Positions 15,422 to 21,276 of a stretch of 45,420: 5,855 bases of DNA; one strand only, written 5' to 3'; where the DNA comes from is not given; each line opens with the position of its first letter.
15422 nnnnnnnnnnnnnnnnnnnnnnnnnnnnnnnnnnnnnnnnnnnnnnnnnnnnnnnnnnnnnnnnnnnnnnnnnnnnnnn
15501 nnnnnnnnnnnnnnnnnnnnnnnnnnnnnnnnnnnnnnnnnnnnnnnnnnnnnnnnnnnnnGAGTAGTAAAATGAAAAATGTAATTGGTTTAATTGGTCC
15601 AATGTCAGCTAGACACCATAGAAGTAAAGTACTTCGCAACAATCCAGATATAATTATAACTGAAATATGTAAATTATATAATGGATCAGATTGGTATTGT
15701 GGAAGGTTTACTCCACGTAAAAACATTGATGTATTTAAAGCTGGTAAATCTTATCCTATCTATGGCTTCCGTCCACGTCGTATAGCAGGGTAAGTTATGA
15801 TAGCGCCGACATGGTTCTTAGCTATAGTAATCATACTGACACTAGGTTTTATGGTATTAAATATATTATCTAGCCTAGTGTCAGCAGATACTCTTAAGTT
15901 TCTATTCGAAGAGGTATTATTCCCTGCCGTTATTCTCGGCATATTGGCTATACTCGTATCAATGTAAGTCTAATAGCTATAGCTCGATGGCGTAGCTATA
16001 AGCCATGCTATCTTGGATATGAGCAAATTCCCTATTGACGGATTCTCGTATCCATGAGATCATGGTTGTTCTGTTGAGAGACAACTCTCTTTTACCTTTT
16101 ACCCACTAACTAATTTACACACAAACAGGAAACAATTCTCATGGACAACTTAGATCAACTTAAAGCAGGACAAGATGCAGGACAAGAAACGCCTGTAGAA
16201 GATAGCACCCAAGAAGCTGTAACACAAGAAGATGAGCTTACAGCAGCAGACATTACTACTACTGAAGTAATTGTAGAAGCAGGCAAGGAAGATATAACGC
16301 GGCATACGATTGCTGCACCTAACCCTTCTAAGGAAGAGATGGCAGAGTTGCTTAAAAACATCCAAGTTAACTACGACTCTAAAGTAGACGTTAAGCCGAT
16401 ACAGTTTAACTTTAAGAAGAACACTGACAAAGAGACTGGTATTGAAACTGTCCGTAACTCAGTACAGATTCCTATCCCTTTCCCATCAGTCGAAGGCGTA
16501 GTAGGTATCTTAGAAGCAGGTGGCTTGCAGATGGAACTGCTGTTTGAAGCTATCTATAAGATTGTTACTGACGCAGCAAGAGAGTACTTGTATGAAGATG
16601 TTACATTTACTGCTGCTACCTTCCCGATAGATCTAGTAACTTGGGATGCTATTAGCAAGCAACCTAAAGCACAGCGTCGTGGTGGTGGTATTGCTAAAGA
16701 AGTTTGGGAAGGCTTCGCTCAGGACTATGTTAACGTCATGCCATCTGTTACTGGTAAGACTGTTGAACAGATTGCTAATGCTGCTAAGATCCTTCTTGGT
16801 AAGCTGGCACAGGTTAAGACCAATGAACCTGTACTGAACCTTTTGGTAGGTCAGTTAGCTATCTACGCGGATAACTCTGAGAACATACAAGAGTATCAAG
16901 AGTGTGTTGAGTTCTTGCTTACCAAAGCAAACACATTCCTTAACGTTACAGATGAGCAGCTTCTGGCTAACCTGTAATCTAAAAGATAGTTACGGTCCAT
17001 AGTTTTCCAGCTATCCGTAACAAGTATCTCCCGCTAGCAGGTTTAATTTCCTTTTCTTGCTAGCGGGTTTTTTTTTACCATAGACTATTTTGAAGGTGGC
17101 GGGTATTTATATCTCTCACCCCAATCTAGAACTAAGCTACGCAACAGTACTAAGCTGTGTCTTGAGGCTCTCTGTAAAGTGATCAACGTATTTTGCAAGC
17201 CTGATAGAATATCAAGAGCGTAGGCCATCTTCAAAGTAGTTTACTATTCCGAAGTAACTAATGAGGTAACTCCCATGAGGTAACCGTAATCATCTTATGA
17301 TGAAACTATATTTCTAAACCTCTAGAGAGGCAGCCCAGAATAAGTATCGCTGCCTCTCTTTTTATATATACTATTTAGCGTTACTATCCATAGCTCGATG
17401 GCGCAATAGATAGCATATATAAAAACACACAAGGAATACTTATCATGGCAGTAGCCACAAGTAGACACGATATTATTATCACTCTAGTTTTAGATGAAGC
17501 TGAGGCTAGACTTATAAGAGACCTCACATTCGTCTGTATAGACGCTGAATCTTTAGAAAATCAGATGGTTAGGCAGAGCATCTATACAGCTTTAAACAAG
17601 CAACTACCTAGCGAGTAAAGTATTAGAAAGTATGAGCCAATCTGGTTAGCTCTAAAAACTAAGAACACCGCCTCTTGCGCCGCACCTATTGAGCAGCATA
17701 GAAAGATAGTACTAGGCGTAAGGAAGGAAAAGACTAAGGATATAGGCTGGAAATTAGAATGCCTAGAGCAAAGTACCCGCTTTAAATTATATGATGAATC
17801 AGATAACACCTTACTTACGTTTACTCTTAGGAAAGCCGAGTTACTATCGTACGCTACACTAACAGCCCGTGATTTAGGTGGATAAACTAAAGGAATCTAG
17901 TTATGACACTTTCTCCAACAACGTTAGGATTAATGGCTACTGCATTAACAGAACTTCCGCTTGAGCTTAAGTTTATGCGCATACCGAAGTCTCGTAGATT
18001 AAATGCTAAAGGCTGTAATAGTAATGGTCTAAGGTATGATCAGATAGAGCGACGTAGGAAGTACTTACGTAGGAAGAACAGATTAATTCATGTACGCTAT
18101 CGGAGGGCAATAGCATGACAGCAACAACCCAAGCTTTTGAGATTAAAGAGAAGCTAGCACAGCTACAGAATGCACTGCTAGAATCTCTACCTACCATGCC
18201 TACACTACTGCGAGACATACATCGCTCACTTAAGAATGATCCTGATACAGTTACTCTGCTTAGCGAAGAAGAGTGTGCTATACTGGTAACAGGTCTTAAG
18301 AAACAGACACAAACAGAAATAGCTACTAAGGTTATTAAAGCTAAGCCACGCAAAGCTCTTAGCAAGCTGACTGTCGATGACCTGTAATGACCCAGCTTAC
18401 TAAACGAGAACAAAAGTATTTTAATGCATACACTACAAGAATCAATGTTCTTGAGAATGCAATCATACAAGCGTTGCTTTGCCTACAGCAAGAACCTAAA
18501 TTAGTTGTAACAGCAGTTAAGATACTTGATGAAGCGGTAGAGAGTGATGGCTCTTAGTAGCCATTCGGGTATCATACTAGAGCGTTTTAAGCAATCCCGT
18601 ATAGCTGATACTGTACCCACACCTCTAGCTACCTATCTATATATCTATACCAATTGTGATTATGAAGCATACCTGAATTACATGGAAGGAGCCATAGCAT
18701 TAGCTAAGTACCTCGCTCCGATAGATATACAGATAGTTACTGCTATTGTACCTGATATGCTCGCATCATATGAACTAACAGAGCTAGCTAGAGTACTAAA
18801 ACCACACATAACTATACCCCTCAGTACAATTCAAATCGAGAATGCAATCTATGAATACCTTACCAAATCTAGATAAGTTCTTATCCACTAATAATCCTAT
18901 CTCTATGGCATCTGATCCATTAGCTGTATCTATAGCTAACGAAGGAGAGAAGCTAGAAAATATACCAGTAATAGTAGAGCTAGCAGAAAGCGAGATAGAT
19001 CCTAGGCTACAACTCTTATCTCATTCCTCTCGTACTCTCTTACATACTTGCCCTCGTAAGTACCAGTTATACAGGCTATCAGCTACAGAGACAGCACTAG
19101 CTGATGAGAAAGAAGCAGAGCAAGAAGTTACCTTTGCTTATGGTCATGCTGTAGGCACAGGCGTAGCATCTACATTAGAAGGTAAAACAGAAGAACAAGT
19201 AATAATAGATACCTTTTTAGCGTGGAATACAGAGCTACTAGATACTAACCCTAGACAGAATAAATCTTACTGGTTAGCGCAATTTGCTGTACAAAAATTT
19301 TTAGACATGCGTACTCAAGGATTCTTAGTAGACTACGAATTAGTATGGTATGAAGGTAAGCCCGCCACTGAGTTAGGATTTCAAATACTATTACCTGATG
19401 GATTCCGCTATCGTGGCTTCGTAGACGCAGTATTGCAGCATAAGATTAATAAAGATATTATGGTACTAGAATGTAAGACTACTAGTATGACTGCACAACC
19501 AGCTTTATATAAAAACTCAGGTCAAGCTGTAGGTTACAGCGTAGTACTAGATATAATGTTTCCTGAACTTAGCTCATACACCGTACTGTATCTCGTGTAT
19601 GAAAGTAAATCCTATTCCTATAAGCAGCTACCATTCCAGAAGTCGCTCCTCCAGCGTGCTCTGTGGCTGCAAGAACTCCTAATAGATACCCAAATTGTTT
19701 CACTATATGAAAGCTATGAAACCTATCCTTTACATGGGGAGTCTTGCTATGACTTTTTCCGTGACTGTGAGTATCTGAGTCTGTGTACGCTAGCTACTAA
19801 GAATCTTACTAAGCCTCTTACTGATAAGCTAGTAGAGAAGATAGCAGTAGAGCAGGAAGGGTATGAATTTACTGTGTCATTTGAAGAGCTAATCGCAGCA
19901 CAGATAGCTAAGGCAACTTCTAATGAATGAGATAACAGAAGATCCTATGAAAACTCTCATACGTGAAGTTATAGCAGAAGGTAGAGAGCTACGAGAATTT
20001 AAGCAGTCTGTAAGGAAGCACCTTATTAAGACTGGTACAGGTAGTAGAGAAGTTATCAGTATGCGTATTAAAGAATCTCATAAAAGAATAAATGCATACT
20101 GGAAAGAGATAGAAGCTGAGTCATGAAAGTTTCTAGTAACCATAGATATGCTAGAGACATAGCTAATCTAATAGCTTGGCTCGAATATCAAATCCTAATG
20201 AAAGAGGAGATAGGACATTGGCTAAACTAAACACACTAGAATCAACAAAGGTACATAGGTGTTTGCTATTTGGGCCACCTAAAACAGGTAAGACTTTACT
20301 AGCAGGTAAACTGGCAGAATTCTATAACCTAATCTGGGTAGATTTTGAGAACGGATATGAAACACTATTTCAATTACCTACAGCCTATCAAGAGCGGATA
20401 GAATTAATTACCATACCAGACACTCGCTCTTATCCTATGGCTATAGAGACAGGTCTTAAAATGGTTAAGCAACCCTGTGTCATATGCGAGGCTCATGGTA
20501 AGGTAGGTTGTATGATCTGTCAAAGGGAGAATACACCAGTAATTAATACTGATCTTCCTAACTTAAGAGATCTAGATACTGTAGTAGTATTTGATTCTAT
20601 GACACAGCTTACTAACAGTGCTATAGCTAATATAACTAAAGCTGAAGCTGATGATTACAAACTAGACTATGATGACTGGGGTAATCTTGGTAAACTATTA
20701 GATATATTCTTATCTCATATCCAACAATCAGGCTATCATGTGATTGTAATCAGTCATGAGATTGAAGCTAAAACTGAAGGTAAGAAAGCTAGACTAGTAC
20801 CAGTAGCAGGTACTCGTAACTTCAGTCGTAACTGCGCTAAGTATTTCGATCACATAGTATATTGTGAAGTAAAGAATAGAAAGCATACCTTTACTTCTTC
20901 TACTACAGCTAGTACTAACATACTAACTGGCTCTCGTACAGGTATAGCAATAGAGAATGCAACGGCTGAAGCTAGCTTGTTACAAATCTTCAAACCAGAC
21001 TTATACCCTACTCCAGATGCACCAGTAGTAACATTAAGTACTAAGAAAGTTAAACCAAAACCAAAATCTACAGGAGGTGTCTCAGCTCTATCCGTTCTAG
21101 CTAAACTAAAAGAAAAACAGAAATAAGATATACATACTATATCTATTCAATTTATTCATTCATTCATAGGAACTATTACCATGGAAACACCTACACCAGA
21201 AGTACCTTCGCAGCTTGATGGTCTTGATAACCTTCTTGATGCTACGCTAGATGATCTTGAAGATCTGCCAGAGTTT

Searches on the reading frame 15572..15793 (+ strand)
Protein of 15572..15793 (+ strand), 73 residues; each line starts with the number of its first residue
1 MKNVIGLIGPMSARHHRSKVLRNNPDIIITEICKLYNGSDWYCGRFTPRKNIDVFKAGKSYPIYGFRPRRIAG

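Call 8: search_protein_families(library=phrogs, max_evalue=0.1, proteins=[window:15572-15793:+])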
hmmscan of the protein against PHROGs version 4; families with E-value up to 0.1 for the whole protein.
window:15572-15793:+ (73 aa): 0 families

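Call 9: search_protein_families(library=pfam, max_evalue=0.1, proteins=[window:15572-15793:+])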
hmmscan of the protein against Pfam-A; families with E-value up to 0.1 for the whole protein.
window:15572-15793:+ (73 aa): 0 families

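Call 11: search_dna_similar(query=window:15572-15790:+, collection=phages, mode=protein, max_evalue=10, max_rows=30)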
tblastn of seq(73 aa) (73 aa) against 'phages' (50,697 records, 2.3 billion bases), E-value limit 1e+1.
Records with a match: 29; places in all: 29; records where one place covers at least 80% of the query: 1.
Best place of each record, by identity: <60% 29.
By first word of the organism name: Bacteroides 23; Gordonia 4; Escherichia 1; Klebsiella 1.
By host as written in the record: Bacteroides fragilis 5; Gordonia terrae 3612 4; Bacteroides fragilis CSC10 3; Bacteroides fragilis DA766 2; Bacteroides fragilis HSP40 (ATCC 51477) 2; Bacteroides fragilis DA695 2; Bacteroides fragilis DA698 2; Escherichia coli 1; and 8 more.
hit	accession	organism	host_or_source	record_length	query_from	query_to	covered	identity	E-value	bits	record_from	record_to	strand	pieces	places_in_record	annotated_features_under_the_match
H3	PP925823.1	Escherichia phage LMessi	Escherichia coli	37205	9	70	85%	30.8%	9e+0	30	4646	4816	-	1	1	DNA primase/helicase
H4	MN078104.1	Bacteroides phage Barc2635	Bacteroides fragilis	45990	23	64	58%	38.1%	7e-1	33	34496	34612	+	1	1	putative capsid protein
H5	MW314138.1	Bacteroides phage vB_BfraS_NCTC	Bacteroides fragilis NCTC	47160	23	64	58%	38.1%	7e-1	33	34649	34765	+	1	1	major capsid protein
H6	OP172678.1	Bacteroides phage BF766P1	Bacteroides fragilis DA766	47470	23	64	58%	38.1%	7e-1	33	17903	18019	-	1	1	hypothetical protein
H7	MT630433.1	Bacteroides phage vB_BfrS_23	Bacteroides fragilis GB124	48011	23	64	58%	38.1%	7e-1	33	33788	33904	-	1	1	hypothetical protein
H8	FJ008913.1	Bacteroides phage B40-8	Bacteroides fragilis HSP40 (ATCC 51477)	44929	23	64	58%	38.1%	7e-1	33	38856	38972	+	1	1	MP3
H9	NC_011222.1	Bacteroides phage B40-8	Bacteroides fragilis HSP40 (ATCC 51477)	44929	23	64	58%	38.1%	7e-1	33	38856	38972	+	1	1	portal protein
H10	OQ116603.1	Bacteroides phage vB_BfrS_UZM3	Bacteroides fragilis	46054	23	64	58%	38.1%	7e-1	33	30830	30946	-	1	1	portal protein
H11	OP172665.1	Bacteroides phage BF344P1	Bacteroides fragilis BSC344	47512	23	64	58%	38.1%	7e-1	33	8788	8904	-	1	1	hypothetical protein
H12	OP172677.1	Bacteroides phage BF702P1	Bacteroides fragilis DA702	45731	23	64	58%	38.1%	7e-1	33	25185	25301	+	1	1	hypothetical protein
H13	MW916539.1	Bacteroides phage GEC_vB_Bfr_VA7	Bacteroides fragilis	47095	23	64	58%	38.1%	7e-1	33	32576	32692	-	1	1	putative capsid protein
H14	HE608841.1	Bacteroides phage B124-14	Bacteroides fragilis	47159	23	64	58%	38.1%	7e-1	33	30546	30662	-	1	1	putative capsid protein, major protein 3 (MP3)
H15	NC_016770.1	Bacteroides phage B124-14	Bacteroides fragilis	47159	23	64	58%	38.1%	7e-1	33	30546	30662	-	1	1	portal protein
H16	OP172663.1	Bacteroides phage BF10P2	Bacteroides fragilis CSC10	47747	23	64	58%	38.1%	7e-1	33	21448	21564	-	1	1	hypothetical protein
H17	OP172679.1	Bacteroides phage BF766P4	Bacteroides fragilis DA766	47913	23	64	58%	38.1%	7e-1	33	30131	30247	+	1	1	hypothetical protein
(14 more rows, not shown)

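Call 13: find_homologous_proteins(query=window:15572-15790:+, max_evalue=1)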
Query seq(73 aa) (73 aa): 3 proteins with E <= 1 among 3 candidates.
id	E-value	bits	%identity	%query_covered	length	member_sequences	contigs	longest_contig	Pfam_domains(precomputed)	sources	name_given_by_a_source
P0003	2.3e-37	144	100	86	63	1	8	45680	-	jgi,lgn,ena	-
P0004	3.7e-17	80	56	97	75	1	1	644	-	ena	-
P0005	5.8e-17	79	56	100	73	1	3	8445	-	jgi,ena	-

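Call 16: find_encoding_contigs(protein=P0005, flank=10000, max_places=6)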
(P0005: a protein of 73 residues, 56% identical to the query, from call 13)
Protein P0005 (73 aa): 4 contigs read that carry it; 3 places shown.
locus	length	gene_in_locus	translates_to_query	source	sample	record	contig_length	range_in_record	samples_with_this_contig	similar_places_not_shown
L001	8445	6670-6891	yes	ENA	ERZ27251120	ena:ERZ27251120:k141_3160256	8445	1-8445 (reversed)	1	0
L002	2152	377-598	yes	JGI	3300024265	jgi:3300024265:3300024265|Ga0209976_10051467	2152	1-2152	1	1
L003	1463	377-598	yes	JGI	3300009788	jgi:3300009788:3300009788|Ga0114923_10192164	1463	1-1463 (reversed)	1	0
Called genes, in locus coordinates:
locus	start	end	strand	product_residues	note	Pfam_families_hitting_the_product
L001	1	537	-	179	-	?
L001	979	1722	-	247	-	-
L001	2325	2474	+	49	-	-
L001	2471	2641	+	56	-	-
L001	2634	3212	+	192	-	PF19474:DUF6011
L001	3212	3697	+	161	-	-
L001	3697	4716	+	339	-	-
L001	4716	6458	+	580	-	PF13086:AAA_11 (faint), PF13245:AAA_19, PF13604:AAA_30, PF13361:UvrD_C (faint), PF01443:Viral_helicase1, PF13538:UvrD_C_2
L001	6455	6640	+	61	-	-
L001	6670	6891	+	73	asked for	-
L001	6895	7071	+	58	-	-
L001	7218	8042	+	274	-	-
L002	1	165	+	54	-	?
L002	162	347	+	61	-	-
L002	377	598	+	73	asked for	-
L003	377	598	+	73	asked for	-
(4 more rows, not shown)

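Call 52: search_protein_families(library=ncbifam, max_evalue=1, proteins=[window:15572-15790:+])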
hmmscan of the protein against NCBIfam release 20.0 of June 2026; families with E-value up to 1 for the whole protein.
window:15572-15790:+ (73 aa): 0 families

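Call 53: search_protein_families(library=padloc, max_evalue=1, proteins=[window:15572-15790:+])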
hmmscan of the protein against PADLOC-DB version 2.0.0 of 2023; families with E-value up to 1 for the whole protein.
window:15572-15790:+ (73 aa): 0 families

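Call 64: predict_structure(alignment_id=A4)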
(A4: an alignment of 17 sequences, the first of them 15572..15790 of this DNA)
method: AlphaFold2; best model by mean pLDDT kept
length: 73 residues; sequences in the alignment: 17
mean_pLDDT: 92.7   pTM: 0.78
mean pLDDT of the five models: 92.7, 92.3, 91.6, 91.1, 90.0
residues with pLDDT >= 90: 62; 70-90: 8; 50-70: 3; < 50: 0
segments of 3 or more residues with pLDDT < 50: none
pLDDT, mean of each block of 10 residues (from residue 1): 93 93 96 84 96 96 95 78
secondary structure, 60 per line:
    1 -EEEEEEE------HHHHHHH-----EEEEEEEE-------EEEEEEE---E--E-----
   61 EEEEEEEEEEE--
elements in order: E2-8 H15-21 E27-34 E42-48 E61-71
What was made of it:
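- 15572..15793 (+): Paralog B, 73 aa. B-type member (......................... ... GFRPRRI). The true start is at 15572; the public gene call (63 aa, P0003) is truncated. AF2 pLDDT 92.7, pTM 0.78 (call 64).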

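Call 66: fold_search(model_id=the predicted structure, library=pdb)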
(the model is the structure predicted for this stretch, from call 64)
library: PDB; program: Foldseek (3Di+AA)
matches with E <= 10: 102; with E <= 0.001: 0
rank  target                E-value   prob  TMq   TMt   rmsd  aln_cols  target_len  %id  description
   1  1g18                  1.9e+00  0.10  0.29  0.10   4.8        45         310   18  RECA-ADP-ALF4 COMPLEX (released 2000-12-11)
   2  4psa                  2.4e+00  0.08  0.26  0.09   5.0        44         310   16  Mycobacterium tuberculosis RecA glycerol bound low temperature structure IIC-N1 (released 2015-03-18)
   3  7jy6_A                2.5e+00  0.08  0.28  0.09   5.0        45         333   18  Analysis of a strand exchange reaction with a mini filament of 9-RecA, oligo(dT)27 primary ssDNA, non-homologous 120 b (released 2020-11-04)
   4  4oqf                  2.8e+00  0.08  0.28  0.09   4.9        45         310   16  Mycobacterium tuberculosis RecA glycerol bound low temperature structure IIB-SR (released 2015-03-18)
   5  3cmt_A                3.0e+00  0.08  0.29  0.02   4.8        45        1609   18  Mechanism of homologous recombination from the RecA-ssDNA/dsDNA structures (released 2008-05-20)
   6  5hj0_A                3.0e+00  0.04  0.26  0.21  12.9       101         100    8  Crystal Structure of Mis18 'Yippee-like' Domain (released 2016-03-09)
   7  4pqy                  3.1e+00  0.10  0.31  0.10   4.5        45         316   16  Mycobacterium tuberculosis RecA glycerol bound low temperature structure IIC-N4 (released 2015-03-18)
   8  3cmx_A                3.1e+00  0.08  0.28  0.02   4.9        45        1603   18  Mechanism of homologous recombination from the RecA-ssDNA/dsDNA structures (released 2008-05-20)
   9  4ppf                  3.3e+00  0.08  0.28  0.09   4.9        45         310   18  Mycobacterium tuberculosis RecA citrate bound low temperature structure IIA-N (released 2015-03-18)
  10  6ze2_A                3.7e+00  0.11  0.33  0.06   7.4        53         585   13  FAD-dependent oxidoreductase from Chaetomium thermophilum (released 2021-05-26)
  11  3oyy_A                3.7e+00  0.08  0.30  0.14   5.4        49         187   10  Structure of Pseudomonas aeruginosa elongation factor P (released 2011-03-09)
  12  3cmv_H                3.7e+00  0.04  0.24  0.03   5.2        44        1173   18  Mechanism of homologous recombination from the RecA-ssDNA/dsDNA structures (released 2008-05-20)
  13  3cmw_C                4.0e+00  0.07  0.29  0.02   4.9        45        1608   18  Mechanism of homologous recombination from the RecA-ssDNA/dsDNA structures (released 2008-05-20)
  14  4a5k_D                4.2e+00  0.16  0.36  0.25   4.0        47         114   15  Structural analyses of Slm1-PH domain demonstrate ligand binding in the non-canonical site (released 2012-06-13)
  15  1u98                  4.2e+00  0.07  0.28  0.09   4.9        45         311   18  Crystal Structure of E. coli RecA in a Compressed Helical Filament Form3 (released 2004-09-21)
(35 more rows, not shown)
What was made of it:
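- Closest known: Tudor / Agenet / SH3-like small beta-barrel domains. Different: Foldseek with the pLDDT 92.7 model finds nothing in the PDB (best E=1.9, TM<=0.38; call 66).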

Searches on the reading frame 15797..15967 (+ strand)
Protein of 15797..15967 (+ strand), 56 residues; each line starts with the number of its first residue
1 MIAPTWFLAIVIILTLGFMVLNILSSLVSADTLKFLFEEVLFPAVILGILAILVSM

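Call 8: search_protein_families(library=phrogs, max_evalue=0.1, proteins=[window:15797-15967:+])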
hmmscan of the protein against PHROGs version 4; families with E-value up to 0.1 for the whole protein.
window:15797-15967:+ (56 aa): 0 families

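Call 9: search_protein_families(library=pfam, max_evalue=0.1, proteins=[window:15797-15967:+])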
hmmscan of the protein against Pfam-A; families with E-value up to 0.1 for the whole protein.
window:15797-15967:+ (56 aa): 0 families

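Call 52: search_protein_families(library=ncbifam, max_evalue=1, proteins=[window:15797-15964:+])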
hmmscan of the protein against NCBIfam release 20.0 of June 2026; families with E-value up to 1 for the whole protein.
window:15797-15964:+ (56 aa): 1 family
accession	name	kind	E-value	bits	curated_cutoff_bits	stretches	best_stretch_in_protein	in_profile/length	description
NF010185.0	PRK13664.1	equivalog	0.18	11.8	98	1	5-39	7-39/65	hypothetical protein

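Call 53: search_protein_families(library=padloc, max_evalue=1, proteins=[window:15797-15964:+])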
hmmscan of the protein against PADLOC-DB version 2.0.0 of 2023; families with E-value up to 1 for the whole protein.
window:15797-15964:+ (56 aa): 0 families

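Call 73: search_dna_similar(query=window:15797-15964:+, collection=phages, mode=protein, max_evalue=1, max_rows=10)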
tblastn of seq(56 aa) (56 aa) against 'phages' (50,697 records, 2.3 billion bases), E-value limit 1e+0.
No match.

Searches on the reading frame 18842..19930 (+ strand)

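Call 47: search_protein_families(library=pfam, max_evalue=0.001, proteins=[window:18842-19930:+])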
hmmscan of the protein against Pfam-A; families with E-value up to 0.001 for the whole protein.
window:18842-19930:+ (362 aa): 1 family
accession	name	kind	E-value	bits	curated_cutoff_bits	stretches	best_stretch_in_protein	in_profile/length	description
PF12705.13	PDDEXK_1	-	1.4e-08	35.5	22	1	59-315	2-246/247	PD-(D/E)XK nuclease superfamily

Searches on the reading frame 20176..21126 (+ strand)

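Call 47: search_protein_families(library=pfam, max_evalue=0.001, proteins=[window:20176-21126:+])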
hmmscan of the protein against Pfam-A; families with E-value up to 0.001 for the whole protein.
window:20176-21126:+ (316 aa): 1 family
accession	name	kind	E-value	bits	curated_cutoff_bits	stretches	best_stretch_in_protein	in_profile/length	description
PF13479.12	AAA_24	-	2.3e-15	57.4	27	1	28-244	4-187/195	AAA domain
